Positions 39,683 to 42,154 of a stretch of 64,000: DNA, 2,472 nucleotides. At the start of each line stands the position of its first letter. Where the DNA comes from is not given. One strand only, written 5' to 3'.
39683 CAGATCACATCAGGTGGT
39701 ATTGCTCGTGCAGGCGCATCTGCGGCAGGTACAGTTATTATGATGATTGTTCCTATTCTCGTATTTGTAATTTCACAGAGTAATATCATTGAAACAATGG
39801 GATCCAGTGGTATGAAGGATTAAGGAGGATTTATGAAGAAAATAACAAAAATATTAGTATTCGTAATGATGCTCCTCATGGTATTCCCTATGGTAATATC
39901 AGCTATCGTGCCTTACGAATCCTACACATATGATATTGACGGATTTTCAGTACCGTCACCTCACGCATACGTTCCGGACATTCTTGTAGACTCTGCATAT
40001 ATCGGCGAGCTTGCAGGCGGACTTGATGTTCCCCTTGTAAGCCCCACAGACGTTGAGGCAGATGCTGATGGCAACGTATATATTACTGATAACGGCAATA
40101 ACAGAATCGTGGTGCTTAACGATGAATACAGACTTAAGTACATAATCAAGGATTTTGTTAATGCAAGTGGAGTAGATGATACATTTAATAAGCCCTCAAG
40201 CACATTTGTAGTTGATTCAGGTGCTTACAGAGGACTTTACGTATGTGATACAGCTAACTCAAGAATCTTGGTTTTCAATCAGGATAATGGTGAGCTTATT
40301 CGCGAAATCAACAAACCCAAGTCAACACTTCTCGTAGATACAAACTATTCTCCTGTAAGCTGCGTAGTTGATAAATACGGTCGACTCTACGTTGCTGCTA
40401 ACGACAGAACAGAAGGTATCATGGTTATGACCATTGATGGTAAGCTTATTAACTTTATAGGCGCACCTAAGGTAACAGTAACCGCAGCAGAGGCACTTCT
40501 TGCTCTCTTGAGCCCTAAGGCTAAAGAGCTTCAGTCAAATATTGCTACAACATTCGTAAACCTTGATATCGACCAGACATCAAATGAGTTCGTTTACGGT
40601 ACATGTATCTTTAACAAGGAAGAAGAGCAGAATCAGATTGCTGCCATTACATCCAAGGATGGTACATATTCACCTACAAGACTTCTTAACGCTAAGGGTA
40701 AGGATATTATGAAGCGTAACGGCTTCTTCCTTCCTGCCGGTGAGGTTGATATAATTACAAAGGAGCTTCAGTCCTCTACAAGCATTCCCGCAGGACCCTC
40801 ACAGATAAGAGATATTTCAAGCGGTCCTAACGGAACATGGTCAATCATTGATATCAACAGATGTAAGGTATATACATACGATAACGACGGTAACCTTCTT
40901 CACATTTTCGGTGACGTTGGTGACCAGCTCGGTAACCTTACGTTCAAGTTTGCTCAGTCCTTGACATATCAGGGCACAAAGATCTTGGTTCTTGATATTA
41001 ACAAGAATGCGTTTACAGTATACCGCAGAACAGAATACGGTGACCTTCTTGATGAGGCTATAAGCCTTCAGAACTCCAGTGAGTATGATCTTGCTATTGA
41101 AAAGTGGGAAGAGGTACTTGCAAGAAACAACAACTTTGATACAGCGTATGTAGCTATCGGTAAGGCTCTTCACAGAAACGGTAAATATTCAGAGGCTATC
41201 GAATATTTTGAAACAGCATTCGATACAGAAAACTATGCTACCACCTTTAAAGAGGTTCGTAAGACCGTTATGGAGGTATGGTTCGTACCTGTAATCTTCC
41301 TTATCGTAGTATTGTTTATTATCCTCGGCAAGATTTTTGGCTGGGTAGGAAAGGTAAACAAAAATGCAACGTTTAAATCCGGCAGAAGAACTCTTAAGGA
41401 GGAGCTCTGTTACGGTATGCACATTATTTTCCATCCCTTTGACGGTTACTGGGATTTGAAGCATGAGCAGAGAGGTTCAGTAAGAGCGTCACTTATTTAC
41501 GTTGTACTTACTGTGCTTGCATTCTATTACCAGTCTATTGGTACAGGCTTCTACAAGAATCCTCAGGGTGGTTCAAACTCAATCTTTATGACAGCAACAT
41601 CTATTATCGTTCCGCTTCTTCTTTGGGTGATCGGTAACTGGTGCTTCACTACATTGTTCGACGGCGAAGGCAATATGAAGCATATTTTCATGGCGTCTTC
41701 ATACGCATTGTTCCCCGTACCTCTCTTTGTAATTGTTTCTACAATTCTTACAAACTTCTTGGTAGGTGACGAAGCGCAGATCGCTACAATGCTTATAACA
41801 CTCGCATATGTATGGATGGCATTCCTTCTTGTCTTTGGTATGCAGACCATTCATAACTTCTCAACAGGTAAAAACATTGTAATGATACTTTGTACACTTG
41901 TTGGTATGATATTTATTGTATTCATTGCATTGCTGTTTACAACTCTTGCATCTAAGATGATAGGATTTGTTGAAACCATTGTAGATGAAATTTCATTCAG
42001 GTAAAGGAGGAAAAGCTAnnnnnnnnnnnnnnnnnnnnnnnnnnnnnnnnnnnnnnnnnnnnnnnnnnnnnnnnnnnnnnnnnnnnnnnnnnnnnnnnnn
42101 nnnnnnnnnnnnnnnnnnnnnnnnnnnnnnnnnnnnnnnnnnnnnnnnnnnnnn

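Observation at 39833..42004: Fusion of an extracellular NHL propeller and TPR segment to a Yip1-like polytopic membrane domain, embedded inside an ABC importer operon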

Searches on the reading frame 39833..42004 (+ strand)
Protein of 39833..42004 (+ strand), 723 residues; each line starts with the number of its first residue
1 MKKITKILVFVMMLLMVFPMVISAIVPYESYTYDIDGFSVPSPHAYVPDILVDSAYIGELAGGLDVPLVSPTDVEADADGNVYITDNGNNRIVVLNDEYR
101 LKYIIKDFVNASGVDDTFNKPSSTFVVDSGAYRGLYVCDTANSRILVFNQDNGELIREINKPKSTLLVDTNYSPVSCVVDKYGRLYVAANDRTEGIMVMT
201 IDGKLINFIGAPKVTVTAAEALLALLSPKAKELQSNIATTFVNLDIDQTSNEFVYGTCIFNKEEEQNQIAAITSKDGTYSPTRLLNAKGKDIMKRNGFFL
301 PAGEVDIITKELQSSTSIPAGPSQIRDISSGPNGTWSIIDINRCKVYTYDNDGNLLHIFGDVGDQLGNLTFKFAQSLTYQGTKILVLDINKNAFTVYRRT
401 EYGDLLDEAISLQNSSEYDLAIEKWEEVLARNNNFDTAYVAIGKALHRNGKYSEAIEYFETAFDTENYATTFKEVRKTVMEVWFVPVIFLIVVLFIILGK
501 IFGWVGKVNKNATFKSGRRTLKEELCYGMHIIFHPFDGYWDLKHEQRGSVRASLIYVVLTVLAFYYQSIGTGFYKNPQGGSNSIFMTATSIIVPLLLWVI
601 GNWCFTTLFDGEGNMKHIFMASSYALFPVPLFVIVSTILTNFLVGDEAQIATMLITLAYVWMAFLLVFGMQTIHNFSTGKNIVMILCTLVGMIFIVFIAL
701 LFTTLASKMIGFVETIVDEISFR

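Call 5: search_protein_families(library=pfam, proteins=[window:39833-42004:+], max_evalue=0.1)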
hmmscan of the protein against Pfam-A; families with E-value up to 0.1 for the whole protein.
window:39833-42004:+ (723 aa): 15 families
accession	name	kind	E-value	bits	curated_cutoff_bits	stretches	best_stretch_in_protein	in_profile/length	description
PF04893.22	Yip1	-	1.5e-17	64.5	28.6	1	530-699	2-172/173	Yip1 domain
PF01436.27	NHL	-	1.4e-08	34.8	20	1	70-94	3-27/28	NHL repeat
PF07719.23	TPR_2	-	7.9e-07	29.2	27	1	438-462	3-27/34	Tetratricopeptide repeat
PF13432.12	TPR_16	-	1.1e-06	29.4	32.7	1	406-462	1-57/65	Tetratricopeptide repeat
PF00515.34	TPR_1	-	1.5e-05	25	27.8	1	438-462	3-27/34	Tetratricopeptide repeat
PF08450.18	SGL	-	0.00014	22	26.3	1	66-217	83-228/246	SMP-30/Gluconolactonase/LRE-like region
PF13181.12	TPR_8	-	0.00034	21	25.7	1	438-463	3-28/34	Tetratricopeptide repeat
PF13414.12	TPR_11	-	0.00035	20.6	26.8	1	417-450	9-42/42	TPR repeat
PF13424.12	TPR_12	-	0.00066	20.3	30.1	1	415-463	16-72/77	Tetratricopeptide repeat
PF25063.1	ARM_TT21_C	-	0.0043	17.4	35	1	414-467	107-160/209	Tetratricopeptide repeat protein 21 C-terminal ARM domain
PF13176.12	TPR_7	-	0.0099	16.4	27.9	1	438-461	1-24/36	Tetratricopeptide repeat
PF24575.1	TPR_Slam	-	0.012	16.5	35.2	1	408-457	53-102/104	Surface lipoprotein assembly modifier, N-terminal TPR repeats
PF14559.12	TPR_19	-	0.018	15.8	25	1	417-462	6-51/68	Tetratricopeptide repeat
PF13428.12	TPR_14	-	0.032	15.3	23.5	0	438-466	3-31/44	Tetratricopeptide repeat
PF23393.2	Beta-prop_WDR90_POC16_2nd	-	0.087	12.4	60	0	137-164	195-222/291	WDR90/POC16, second beta-propeller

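Call 6: search_protein_families(library=ncbifam, proteins=[window:39833-42004:+], max_evalue=0.1)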
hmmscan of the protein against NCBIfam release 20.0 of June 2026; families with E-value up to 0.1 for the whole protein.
window:39833-42004:+ (723 aa): 9 families
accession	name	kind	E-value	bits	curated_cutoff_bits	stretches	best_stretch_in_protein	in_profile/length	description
NF035926.1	scyF_NHL_VPEP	equivalog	2.8e-10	39.9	350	1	134-212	115-191/376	scytonemin biosynthesis PEP-CTERM protein ScyF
NF040959.1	MamA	equivalog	0.00015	21.3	200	1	412-464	115-167/204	magnetosome protein MamA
NF033206.1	ScyE_fam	subfamily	0.0043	16.6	80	0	71-192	208-322/333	ScyD/ScyE family protein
NF002725.1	PRK02603.1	equivalog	0.012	15.7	143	1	391-466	33-102/173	photosystem I assembly protein Ycf3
TIGR00511.1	ribulose_e2b2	equivalog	0.05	12.8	314.1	1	174-226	168-221/301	ribose 1,5-bisphosphate isomerase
TIGR00540.1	TPR_hemY_coli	hypoth_equivalog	0.051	12.3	142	0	395-467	286-357/385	heme biosynthesis-associated TPR protein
TIGR02552.1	LcrH_SycD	equivalog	0.069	12.9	104.8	0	409-479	59-129/136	SycD/LcrH family type III secretion system chaperone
NF033920.0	C39_PA2778_fam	equivalog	0.085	12.2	150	0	405-467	159-221/255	PA2778 family cysteine peptidase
TIGR02521.1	type_IV_pilW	equivalog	0.092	12.3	154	1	409-472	72-135/234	type IV pilus biogenesis/stability protein PilW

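Call 8: find_homologous_proteins(query=window:39833-42001:+)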
Query window:39833-42001:+ (723 aa): 1352 proteins with E <= 0.001 among 8000 candidates; the best 120 are listed.
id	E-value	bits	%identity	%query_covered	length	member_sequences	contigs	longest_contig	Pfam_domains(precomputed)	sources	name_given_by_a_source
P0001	0.0e+0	1615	99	100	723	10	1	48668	PF04893.23,PF00515.35,PF13432.13,PF01436.28,PF07719.24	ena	-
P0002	0.0e+0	1609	98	100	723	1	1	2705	PF04893.23,PF13432.13,PF01436.28,PF07719.24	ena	-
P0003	0.0e+0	1509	91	100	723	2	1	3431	PF04893.23,PF13432.13,PF01436.28,PF07719.24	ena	-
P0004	0.0e+0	1500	90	100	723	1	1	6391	PF04893.23,PF13432.13,PF01436.28,PF07719.24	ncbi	-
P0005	0.0e+0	1476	88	100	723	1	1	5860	PF04893.23,PF13432.13,PF01436.28,PF07719.24,PF08450.19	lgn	-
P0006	0.0e+0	1405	83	100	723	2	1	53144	PF04893.23,PF13432.13,PF01436.28,PF08450.19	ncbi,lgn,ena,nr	ncbi:MAG: YIP1 family protein [Clostridia bacterium]|nr:YIP1 family protein [Clostridia bacterium]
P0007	0.0e+0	1394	83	100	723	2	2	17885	PF04893.23,PF01436.28,PF08450.19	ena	-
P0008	0.0e+0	1355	82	100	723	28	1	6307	PF04893.23,PF01436.28,PF08450.19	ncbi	-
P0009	0.0e+0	1244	74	100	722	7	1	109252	PF04893.23,PF01436.28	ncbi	-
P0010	0.0e+0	1224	73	100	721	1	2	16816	PF04893.23,PF01436.28,PF08450.19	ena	-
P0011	0.0e+0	1202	72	100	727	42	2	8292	PF04893.23,PF13432.13,PF01436.28,PF07719.24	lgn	-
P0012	0.0e+0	1197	73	100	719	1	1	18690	PF04893.23,PF13432.13,PF01436.28,PF07719.24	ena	-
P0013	0.0e+0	1191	72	100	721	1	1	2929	PF04893.23,PF13414.13,PF07719.24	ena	-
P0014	0.0e+0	1190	71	100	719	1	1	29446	PF04893.23,PF13432.13,PF01436.28,PF07719.24,PF08450.19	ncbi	-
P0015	0.0e+0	1188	71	100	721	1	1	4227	PF04893.23,PF13414.13,PF00515.35,PF01436.28,PF07719.24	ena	-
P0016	0.0e+0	1012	62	100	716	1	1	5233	PF04893.23,PF00515.35,PF13432.13,PF07719.24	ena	-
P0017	2.9e-296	1003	60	100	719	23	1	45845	PF04893.23,PF13432.13,PF01436.28,PF07719.24,PF08450.19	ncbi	-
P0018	2.7e-295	999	60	100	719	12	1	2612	PF04893.23,PF13432.13,PF07719.24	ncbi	-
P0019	7.3e-295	998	61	100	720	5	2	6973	PF04893.23,PF13432.13,PF07719.24,PF08450.19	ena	-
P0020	2.0e-293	993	60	100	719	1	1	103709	PF04893.23,PF13432.13,PF07719.24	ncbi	-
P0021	1.9e-291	987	61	100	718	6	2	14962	PF04893.23,PF13414.13,PF00515.35,PF13424.13,PF13432.13,PF07719.24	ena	-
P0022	1.6e-290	984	60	100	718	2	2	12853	PF04893.23,PF13414.13,PF00515.35,PF13424.13,PF13176.13,PF13432.13,PF01436.28,PF07719.24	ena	-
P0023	3.0e-290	983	60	100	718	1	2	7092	PF04893.23,PF13432.13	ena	-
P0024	2.5e-289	980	61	100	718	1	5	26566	PF04893.23,PF00515.35,PF13432.13,PF07719.24,PF08450.19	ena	-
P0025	5.6e-289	979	59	100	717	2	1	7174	PF04893.23,PF13432.13,PF07719.24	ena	-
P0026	7.0e-287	972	59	100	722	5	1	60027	PF04893.23,PF00515.35,PF13432.13,PF01436.28,PF07719.24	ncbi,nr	ncbi:MAG: YIP1 family protein [Clostridia bacterium]|nr:YIP1 family protein [Clostridia bacterium]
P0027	7.4e-287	972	60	100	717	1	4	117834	PF04893.23,PF13414.13,PF00515.35,PF13424.13,PF13176.13,PF13432.13,PF07719.24,PF08450.19,PF13374.13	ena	-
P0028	2.5e-286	970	59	100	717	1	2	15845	PF04893.23,PF13414.13,PF00515.35,PF13424.13,PF13176.13,PF13432.13,PF07719.24,PF08450.19,PF13374.13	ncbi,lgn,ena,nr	ncbi:MAG: YIP1 family protein [Clostridia bacterium]|nr:YIP1 family protein [Clostridia bacterium] M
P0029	4.8e-285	966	59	100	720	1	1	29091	PF04893.23,PF00515.35,PF13424.13,PF13432.13,PF01436.28,PF07719.24,PF08450.19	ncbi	-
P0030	8.0e-285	965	61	100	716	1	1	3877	PF04893.23,PF01436.28,PF07719.24,PF08450.19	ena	-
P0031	1.4e-284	964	61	100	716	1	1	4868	PF04893.23,PF01436.28,PF07719.24,PF08450.19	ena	-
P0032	1.6e-284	964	58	100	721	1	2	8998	PF04893.23,PF13414.13,PF00515.35,PF13424.13,PF13176.13,PF13432.13,PF07719.24,PF08450.19,PF13374.13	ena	-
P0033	5.3e-284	962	59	100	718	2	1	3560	PF04893.23,PF13432.13,PF07719.24,PF08450.19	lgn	-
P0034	2.4e-283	960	58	100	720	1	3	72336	PF04893.23,PF01436.28,PF07719.24,PF08450.19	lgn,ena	-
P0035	4.7e-283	959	58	100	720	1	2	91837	PF04893.23,PF01436.28,PF07719.24,PF08450.19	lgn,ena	-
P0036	1.1e-282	958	58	100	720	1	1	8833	PF04893.23,PF01436.28,PF07719.24,PF08450.19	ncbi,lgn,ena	-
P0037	1.9e-282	957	58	100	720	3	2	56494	PF04893.23,PF01436.28,PF07719.24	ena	-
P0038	7.7e-282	955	58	100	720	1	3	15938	PF04893.23,PF01436.28,PF07719.24,PF08450.19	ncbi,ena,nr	ncbi:MAG: YIP1 family protein [Clostridia bacterium]|nr:YIP1 family protein [Clostridia bacterium]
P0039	8.7e-282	955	59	100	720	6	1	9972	PF04893.23,PF13424.13,PF13432.13,PF01436.28,PF07719.24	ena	-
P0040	1.1e-281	954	58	100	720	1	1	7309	PF04893.23,PF01436.28,PF07719.24,PF08450.19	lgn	-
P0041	3.0e-280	950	58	100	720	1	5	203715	PF04893.23,PF01436.28,PF07719.24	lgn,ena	-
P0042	6.6e-280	949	59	100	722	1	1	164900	PF04893.23,PF07719.24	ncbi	-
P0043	2.8e-279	946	59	100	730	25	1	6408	PF04893.23,PF00515.35,PF13424.13,PF13176.13,PF13432.13,PF01436.28,PF13181.13,PF07719.24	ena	-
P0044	6.3e-279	945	59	98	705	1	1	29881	PF04893.23,PF01436.28,PF07719.24,PF08450.19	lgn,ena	-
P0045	6.5e-279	945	58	100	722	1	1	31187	PF04893.23,PF01436.28,PF07719.24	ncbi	-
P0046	7.8e-279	945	59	100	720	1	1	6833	PF04893.23,PF01436.28,PF07719.24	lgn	-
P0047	1.4e-278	944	59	100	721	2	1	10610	PF04893.23,PF13432.13,PF01436.28,PF07719.24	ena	-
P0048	2.2e-278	944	58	100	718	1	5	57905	PF04893.23,PF01436.28,PF07719.24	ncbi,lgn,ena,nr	ncbi:MAG: YIP1 family protein [Clostridia bacterium]|nr:YIP1 family protein [Clostridia bacterium]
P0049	2.6e-278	943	58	100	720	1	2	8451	PF04893.23,PF01436.28,PF08450.19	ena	-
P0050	2.9e-278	943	57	100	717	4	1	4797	PF04893.23,PF01436.28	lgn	-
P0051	3.2e-278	943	58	100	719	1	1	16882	PF04893.23,PF01436.28,PF07719.24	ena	-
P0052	3.6e-278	943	58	100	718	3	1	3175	PF04893.23,PF01436.28,PF07719.24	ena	-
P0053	6.4e-278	942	59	100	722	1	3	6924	PF04893.23,PF13432.13,PF01436.28,PF07719.24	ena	-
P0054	1.1e-277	941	58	100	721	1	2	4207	PF04893.23,PF00515.35,PF01436.28,PF07719.24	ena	-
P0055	1.2e-277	941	58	100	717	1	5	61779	PF04893.23,PF07719.24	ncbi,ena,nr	ncbi:MAG: YIP1 family protein [Clostridia bacterium]|nr:YIP1 family protein [Clostridia bacterium]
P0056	2.0e-277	940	59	98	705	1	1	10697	PF04893.23,PF01436.28,PF07719.24,PF08450.19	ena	-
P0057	6.2e-277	939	58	100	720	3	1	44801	PF04893.23,PF13432.13,PF01436.28,PF07719.24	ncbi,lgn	-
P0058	2.2e-276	937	58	100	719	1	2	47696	PF04893.23,PF13432.13,PF01436.28,PF07719.24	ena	-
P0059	3.8e-276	936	59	98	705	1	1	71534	PF04893.23,PF01436.28,PF07719.24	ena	-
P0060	1.7e-275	934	58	100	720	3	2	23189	PF04893.23,PF01436.28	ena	-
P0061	3.4e-275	933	58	100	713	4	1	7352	PF04893.23,PF00515.35,PF13432.13,PF01436.28,PF07719.24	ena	-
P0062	3.7e-275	933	58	100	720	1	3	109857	PF04893.23,PF01436.28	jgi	-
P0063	4.7e-275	933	57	100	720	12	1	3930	PF04893.23,PF01436.28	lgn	-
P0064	1.1e-274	931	57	100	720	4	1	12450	PF04893.23,PF13432.13,PF01436.28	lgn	-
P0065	2.0e-274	930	58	100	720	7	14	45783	PF04893.23,PF01436.28,PF07719.24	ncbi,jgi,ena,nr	ncbi:MAG: hypothetical protein E7596_02405 [Ruminococcaceae bacterium]|nr:hypothetical protein [Osci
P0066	2.7e-274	930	58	100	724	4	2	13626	PF04893.23,PF01436.28,PF07719.24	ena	-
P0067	3.8e-274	930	57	100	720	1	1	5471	PF04893.23,PF01436.28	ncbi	-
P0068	3.9e-274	929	58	100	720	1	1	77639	PF04893.23,PF01436.28,PF07719.24,PF08450.19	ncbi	-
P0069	4.2e-274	929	58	100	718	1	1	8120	PF04893.23,PF01436.28,PF07719.24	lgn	-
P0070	4.8e-274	929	57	100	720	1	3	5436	PF04893.23,PF13432.13,PF01436.28,PF07719.24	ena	-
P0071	4.1e-273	926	57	100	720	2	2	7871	PF04893.23,PF01436.28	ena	-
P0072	5.6e-273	926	57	100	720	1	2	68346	PF04893.23,PF01436.28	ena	-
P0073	6.8e-273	925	59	100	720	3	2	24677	PF04893.23,PF01436.28,PF07719.24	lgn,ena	-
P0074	8.4e-273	925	58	100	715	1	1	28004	PF04893.23,PF00515.35,PF01436.28,PF07719.24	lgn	-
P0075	1.3e-272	925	57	100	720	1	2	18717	PF14559.13,PF04893.23,PF01436.28,PF07719.24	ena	-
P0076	1.8e-272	924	57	100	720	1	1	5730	PF04893.23,PF01436.28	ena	-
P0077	4.1e-272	923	57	100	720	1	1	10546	PF04893.23,PF01436.28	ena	-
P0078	8.0e-272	922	57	100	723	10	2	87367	PF04893.23,PF01436.28,PF07719.24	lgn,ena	-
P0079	1.6e-271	921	57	100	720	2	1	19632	PF04893.23,PF01436.28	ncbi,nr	ncbi:MAG: YIP1 family protein [Clostridia bacterium]|nr:YIP1 family protein [Clostridia bacterium]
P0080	1.8e-271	921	57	100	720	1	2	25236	PF04893.23,PF01436.28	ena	-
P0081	2.4e-271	920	56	100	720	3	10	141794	PF04893.23,PF01436.28,PF07719.24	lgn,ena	-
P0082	6.3e-271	919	57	100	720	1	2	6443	PF04893.23,PF01436.28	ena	-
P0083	1.7e-270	918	57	100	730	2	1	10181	PF04893.23,PF13432.13,PF01436.28,PF07719.24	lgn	-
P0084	3.3e-270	917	57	100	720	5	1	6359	PF04893.23,PF01436.28,PF08450.19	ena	-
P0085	7.8e-270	915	57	100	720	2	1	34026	PF04893.23,PF01436.28,PF07719.24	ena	-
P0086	9.7e-270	915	57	100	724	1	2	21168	PF04893.23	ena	-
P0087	1.1e-269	915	56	100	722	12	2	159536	PF04893.23,PF01436.28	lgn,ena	-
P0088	4.0e-268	910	56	100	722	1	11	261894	PF04893.23,PF01436.28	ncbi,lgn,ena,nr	ncbi:MAG: YIP1 family protein [Clostridia bacterium]|nr:YIP1 family protein [Clostridia bacterium]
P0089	9.2e-268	908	57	100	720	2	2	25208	PF04893.23,PF01436.28,PF07719.24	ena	-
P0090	3.0e-267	907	56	100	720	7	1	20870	PF04893.23,PF17170.11,PF01436.28,PF08450.19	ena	-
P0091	2.6e-263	894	55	100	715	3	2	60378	PF04893.23,PF01436.28,PF07719.24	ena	-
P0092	2.0e-261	888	55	100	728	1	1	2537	PF04893.23,PF01436.28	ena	-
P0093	4.7e-261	886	57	100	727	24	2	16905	PF04893.23,PF01436.28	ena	-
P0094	9.1e-259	879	55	100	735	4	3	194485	PF04893.23,PF00515.35,PF13432.13,PF01436.28,PF07719.24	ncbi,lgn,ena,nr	ncbi:MAG: YIP1 family protein [Clostridia bacterium]|nr:YIP1 family protein [Clostridia bacterium]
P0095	4.8e-258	876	55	100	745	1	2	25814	PF04893.23,PF00515.35,PF13432.13,PF07719.24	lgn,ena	-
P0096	7.9e-257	872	55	100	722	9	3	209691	PF04893.23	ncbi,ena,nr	ncbi:MAG: YIP1 family protein [Clostridia bacterium]|nr:YIP1 family protein [Clostridia bacterium]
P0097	4.7e-256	870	54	100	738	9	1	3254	PF04893.23,PF01436.28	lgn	-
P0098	7.0e-255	866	54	100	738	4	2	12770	PF04893.23,PF01436.28,PF07719.24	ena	-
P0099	6.1e-252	856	54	100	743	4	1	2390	PF04893.23,PF13432.13,PF01436.28,PF07719.24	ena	-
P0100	4.7e-251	853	54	100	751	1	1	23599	PF04893.23,PF01436.28,PF08450.19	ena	-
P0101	6.3e-251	853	53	100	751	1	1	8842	PF04893.23,PF01436.28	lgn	-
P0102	9.8e-251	852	53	100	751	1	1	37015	PF04893.23,PF01436.28,PF08450.19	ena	-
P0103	7.4e-250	849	53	100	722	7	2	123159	PF04893.23,PF01436.28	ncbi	-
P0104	1.1e-249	849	53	100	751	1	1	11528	PF04893.23,PF01436.28,PF08450.19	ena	-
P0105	1.2e-249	849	53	100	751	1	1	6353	PF04893.23,PF01436.28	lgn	-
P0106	1.3e-249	848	53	100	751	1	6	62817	PF04893.23,PF01436.28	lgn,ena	-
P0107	1.4e-249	848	53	100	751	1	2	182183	PF04893.23,PF01436.28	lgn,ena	-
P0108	1.6e-249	848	53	100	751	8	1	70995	PF04893.23,PF01436.28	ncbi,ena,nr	ncbi:MAG: YIP1 family protein [Clostridia bacterium]|nr:YIP1 family protein [Clostridia bacterium]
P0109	1.9e-249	848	53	100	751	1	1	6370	PF04893.23,PF01436.28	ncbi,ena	-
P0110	2.5e-249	847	53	100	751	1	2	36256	PF04893.23,PF01436.28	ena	-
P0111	3.5e-249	847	53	100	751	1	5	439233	PF04893.23,PF01436.28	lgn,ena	-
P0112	4.4e-249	847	53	100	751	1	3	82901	PF04893.23,PF01436.28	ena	-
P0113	4.9e-249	847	53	100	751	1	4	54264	PF04893.23,PF01436.28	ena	-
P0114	5.4e-249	846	53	100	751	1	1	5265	PF04893.23,PF01436.28,PF08450.19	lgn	-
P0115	7.5e-249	846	53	100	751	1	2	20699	PF04893.23,PF01436.28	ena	-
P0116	7.6e-249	846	53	100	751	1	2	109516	PF04893.23,PF01436.28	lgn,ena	-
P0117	1.1e-248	845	53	100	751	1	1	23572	PF04893.23,PF01436.28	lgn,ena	-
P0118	1.4e-248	845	53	100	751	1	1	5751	PF04893.23,PF01436.28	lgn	-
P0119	1.9e-248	845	53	100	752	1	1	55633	PF04893.23,PF01436.28,PF08450.19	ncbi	-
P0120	3.0e-248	844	53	100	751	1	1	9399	PF04893.23,PF01436.28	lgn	-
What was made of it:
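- Real and widespread: 1,352 homologues, and the best 120 are all 705-752 aa at 98-100% coverage (call 8).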

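Call 12: find_related_loci(query=A1, collection=genome_contigs, flank=10000)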
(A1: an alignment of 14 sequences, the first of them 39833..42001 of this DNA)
Query A1 (723 aa) in genome_contigs; peptide patterns used: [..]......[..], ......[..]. (x = any residue, [..] = any of these).
600 stretches matched a pattern (row limit reached: there are more); 574 encode a relative of the query (tblastn E <= 1e-3); the best 80 are kept; 80 distinct loci.
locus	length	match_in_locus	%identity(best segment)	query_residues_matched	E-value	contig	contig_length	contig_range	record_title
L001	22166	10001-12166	74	1-723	0e+0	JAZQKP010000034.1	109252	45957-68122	MAG: Eubacteriales bacterium isolate T1900044614_TS20190080.MAGScoT_cleanbin_000014 SGB_829_k141_2722312, whole genome s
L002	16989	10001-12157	61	1-723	0e+0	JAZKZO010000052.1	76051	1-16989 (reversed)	MAG: Eubacteriales bacterium isolate T1900045088_TC20190082.MAGScoT_cleanbin_000003 SGB_4692_k141_2802189, whole genome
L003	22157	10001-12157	61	1-723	0e+0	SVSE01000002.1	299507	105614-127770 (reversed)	MAG: Oscillospiraceae bacterium isolate SIG661 NODE_298_length_299507_cov_9.944699, whole genome shotgun sequence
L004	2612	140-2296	60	1-723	0e+0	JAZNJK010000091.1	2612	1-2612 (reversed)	MAG: Eubacteriales bacterium isolate T1900044680_TS20190146.MAGScoT_cleanbin_000021 SGB_1680_k141_1520806, whole genome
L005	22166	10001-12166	59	1-723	0e+0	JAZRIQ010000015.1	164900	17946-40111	MAG: Eubacteriales bacterium isolate T1900045474_YK20190167.MAGScoT_cleanbin_000001 SGB_7249_k141_865778, whole genome s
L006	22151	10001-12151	58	2-722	0e+0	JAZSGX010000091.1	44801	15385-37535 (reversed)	MAG: Eubacteriales bacterium isolate T1900044577_TS20190043.MAGScoT_cleanbin_000013 SGB_511_k141_806994, whole genome sh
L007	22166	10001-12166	56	1-723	0e+0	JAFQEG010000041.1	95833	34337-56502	MAG: Clostridia bacterium isolate RGIG1740 Goat_Cecum-3__c884674, whole genome shotgun sequence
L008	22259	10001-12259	53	1-723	0e+0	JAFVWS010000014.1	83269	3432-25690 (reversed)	MAG: Clostridia bacterium isolate RGIG5464 Sheep_Colon-5__c143294, whole genome shotgun sequence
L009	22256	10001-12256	51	1-723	0e+0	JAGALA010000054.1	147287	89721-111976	MAG: Clostridia bacterium isolate RGIG8539 Water_deer_Cecum-2__c524980, whole genome shotgun sequence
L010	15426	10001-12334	52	1-723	0e+0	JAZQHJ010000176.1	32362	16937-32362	MAG: Eubacteriales bacterium isolate T1900044627_TS20190093.MAGScoT_cleanbin_000083 SGB_965_k141_640929, whole genome sh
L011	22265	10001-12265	50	1-723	0e+0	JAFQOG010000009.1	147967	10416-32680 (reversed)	MAG: Clostridia bacterium isolate RGIG2000 Goat_Colon-1__c124858, whole genome shotgun sequence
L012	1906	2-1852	58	109-723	0e+0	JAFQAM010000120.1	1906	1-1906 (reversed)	MAG: Clostridia bacterium isolate RGIG1642 Goat_Cecum-1__c236643, whole genome shotgun sequence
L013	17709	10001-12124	46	1-723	0e+0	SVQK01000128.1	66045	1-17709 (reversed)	MAG: Oscillospiraceae bacterium isolate SIG615 k141_809737, whole genome shotgun sequence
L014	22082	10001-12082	47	1-708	0e+0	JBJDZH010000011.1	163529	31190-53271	MAG: Eubacteriales bacterium isolate LOHA39_bin.046 NODE_25_length_163529_cov_20.122698, whole genome shotgun sequence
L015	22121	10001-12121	47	1-723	0e+0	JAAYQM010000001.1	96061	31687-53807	MAG: Clostridiales bacterium isolate AS22ysBPME_47 7362_AS22, whole genome shotgun sequence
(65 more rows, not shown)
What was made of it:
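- At least 574 species genomes encode a relative (call 12).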
